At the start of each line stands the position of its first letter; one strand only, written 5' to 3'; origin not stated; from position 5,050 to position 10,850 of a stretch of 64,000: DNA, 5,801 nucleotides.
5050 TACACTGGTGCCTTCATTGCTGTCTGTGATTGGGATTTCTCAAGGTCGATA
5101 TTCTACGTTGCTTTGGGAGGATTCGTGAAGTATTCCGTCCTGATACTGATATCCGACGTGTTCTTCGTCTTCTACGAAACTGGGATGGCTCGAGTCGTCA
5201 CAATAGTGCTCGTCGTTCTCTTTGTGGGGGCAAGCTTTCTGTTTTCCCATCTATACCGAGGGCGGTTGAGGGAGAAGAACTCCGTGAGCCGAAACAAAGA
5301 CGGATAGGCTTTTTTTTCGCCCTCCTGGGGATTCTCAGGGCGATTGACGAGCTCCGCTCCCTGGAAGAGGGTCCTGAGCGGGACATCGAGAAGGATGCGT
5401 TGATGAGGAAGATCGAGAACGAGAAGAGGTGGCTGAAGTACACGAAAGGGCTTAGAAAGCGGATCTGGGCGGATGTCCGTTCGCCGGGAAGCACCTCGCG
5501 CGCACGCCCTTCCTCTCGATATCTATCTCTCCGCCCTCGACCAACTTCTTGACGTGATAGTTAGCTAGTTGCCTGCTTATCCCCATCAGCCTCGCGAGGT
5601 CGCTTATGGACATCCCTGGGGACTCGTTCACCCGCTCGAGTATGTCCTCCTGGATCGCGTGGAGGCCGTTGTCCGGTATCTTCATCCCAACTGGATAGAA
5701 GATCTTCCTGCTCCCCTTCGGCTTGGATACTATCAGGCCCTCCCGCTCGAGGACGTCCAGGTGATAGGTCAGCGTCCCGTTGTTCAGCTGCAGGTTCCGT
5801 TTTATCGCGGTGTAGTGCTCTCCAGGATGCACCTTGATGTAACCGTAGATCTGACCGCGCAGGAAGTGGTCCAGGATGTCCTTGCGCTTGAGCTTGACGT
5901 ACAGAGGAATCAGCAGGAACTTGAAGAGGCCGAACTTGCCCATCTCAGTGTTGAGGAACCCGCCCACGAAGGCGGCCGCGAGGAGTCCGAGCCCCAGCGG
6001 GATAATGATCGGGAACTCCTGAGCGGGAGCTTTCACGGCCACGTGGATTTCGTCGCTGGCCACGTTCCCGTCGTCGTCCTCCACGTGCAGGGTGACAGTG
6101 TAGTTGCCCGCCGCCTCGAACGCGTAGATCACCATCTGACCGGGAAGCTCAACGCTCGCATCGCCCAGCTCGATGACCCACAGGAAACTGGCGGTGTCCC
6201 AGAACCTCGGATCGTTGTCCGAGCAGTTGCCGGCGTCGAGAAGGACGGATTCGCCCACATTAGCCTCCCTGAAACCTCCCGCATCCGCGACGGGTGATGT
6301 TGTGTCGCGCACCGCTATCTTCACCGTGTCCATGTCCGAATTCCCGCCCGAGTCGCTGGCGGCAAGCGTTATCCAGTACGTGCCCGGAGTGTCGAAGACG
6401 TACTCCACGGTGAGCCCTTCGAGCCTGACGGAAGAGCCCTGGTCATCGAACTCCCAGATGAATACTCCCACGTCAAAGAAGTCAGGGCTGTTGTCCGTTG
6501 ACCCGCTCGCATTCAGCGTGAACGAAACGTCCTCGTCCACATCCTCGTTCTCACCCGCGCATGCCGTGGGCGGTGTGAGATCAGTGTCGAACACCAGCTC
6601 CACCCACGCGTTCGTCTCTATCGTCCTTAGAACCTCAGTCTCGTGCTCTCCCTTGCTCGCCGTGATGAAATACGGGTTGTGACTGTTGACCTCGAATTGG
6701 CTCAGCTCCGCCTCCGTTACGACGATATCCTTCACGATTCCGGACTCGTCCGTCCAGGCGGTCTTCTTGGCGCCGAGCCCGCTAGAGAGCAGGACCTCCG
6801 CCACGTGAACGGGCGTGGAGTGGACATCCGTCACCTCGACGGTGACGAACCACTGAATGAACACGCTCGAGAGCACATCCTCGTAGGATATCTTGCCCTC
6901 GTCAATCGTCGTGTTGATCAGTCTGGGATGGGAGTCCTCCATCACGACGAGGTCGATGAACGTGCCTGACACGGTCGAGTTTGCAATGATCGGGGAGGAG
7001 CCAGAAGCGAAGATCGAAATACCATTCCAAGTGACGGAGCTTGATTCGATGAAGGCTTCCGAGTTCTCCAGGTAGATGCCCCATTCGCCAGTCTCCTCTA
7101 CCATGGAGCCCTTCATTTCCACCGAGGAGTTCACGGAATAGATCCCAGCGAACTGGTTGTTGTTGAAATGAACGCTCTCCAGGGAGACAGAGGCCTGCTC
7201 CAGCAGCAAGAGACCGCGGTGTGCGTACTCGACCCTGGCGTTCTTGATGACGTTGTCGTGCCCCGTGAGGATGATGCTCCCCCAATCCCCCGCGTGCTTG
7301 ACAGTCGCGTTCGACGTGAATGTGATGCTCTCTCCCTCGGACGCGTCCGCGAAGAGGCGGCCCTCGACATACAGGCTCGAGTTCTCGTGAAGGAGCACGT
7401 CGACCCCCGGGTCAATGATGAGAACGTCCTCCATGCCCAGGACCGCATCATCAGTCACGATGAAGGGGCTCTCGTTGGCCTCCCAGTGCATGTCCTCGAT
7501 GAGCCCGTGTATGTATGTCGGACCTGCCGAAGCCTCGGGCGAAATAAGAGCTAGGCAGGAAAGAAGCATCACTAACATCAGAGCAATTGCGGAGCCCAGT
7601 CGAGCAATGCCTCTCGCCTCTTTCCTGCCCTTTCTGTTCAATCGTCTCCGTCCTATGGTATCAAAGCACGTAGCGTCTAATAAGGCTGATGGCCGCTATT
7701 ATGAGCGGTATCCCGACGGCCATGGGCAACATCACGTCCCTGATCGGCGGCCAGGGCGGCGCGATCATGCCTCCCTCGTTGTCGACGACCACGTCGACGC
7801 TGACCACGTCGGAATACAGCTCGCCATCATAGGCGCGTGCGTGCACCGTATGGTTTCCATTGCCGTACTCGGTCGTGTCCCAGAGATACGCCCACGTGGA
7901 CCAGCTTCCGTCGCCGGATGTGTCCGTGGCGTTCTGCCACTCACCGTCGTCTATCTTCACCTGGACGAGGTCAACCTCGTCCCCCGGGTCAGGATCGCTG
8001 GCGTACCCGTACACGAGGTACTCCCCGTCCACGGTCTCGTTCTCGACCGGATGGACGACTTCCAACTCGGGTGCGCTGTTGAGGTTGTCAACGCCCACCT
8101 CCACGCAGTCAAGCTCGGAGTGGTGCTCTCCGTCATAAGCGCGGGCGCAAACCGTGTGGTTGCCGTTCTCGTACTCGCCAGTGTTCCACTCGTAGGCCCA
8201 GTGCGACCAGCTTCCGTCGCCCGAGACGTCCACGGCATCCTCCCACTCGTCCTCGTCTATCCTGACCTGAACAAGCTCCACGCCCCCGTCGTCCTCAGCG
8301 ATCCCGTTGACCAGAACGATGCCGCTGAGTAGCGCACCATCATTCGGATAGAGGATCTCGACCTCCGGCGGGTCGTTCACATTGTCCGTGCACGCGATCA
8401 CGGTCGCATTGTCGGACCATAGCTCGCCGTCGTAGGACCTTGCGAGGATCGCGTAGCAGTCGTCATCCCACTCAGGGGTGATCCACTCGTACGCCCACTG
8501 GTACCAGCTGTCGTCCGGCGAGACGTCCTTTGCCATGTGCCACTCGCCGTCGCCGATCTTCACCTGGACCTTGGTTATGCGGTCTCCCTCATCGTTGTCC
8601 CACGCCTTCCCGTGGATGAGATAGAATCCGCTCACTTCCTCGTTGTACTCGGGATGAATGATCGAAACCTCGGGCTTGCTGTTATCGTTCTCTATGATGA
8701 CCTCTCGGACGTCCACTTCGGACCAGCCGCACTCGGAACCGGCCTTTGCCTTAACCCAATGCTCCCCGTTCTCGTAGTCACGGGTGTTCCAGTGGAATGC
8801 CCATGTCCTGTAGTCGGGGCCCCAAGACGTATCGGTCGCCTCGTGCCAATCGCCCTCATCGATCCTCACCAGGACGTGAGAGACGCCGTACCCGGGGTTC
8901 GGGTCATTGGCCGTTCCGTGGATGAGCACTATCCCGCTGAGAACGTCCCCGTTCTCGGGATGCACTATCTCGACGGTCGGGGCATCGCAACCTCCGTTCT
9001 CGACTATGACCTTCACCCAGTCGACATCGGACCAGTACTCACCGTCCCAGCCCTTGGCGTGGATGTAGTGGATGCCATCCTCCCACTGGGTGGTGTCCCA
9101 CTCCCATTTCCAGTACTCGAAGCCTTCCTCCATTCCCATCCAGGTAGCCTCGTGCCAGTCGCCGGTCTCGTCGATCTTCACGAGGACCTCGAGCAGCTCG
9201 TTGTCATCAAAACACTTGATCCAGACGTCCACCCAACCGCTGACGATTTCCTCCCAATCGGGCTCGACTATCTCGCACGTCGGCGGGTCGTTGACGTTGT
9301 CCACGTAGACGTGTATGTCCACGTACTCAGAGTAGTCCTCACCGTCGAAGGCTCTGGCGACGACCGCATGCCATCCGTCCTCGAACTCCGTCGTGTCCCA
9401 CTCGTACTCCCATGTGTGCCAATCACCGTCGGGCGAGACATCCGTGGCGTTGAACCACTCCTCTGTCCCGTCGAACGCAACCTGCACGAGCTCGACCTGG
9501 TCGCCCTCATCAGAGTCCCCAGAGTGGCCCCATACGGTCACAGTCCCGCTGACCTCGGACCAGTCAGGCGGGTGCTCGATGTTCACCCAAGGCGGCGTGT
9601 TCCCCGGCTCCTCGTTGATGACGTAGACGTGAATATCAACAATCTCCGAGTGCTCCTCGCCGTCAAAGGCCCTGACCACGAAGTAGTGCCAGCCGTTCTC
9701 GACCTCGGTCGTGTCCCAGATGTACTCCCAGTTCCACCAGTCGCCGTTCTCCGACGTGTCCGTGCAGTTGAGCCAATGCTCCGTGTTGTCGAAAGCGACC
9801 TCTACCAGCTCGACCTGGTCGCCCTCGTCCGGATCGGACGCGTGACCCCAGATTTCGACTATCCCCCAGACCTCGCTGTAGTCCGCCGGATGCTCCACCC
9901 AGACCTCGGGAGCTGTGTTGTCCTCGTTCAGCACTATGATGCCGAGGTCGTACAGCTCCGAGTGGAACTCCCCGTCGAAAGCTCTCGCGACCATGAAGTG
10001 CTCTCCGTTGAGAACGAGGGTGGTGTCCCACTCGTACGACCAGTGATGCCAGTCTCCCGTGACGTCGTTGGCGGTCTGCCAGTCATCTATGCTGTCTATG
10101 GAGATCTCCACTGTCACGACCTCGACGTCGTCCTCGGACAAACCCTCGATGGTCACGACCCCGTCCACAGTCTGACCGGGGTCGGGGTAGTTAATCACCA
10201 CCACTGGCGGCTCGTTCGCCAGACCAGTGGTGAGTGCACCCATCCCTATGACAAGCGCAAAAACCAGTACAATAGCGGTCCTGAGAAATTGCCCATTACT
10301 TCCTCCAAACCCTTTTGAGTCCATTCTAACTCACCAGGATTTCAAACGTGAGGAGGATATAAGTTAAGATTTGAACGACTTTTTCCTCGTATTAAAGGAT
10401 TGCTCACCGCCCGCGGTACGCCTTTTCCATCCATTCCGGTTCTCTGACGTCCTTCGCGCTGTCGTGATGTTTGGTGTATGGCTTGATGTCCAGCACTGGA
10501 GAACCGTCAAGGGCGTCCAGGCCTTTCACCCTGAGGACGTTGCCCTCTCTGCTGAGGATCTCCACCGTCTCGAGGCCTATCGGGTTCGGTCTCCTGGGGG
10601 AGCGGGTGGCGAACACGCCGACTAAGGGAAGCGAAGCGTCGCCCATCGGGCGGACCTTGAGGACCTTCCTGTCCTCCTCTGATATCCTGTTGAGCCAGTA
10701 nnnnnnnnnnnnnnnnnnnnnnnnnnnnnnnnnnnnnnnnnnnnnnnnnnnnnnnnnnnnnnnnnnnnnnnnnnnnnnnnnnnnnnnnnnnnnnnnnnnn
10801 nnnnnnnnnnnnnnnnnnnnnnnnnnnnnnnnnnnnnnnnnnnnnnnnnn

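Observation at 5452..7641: Surface beta-helix/PKD protein with a cytoplasmic tandem winged-HTH tail: candidate membrane-tethered one-component transcription factor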

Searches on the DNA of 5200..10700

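Call 92: search_rna_families(source=window, start=5200, end=10700, threshold=evalue, max_evalue=1)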
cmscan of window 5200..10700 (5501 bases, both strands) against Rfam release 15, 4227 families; matches with E-value up to 1: 0.
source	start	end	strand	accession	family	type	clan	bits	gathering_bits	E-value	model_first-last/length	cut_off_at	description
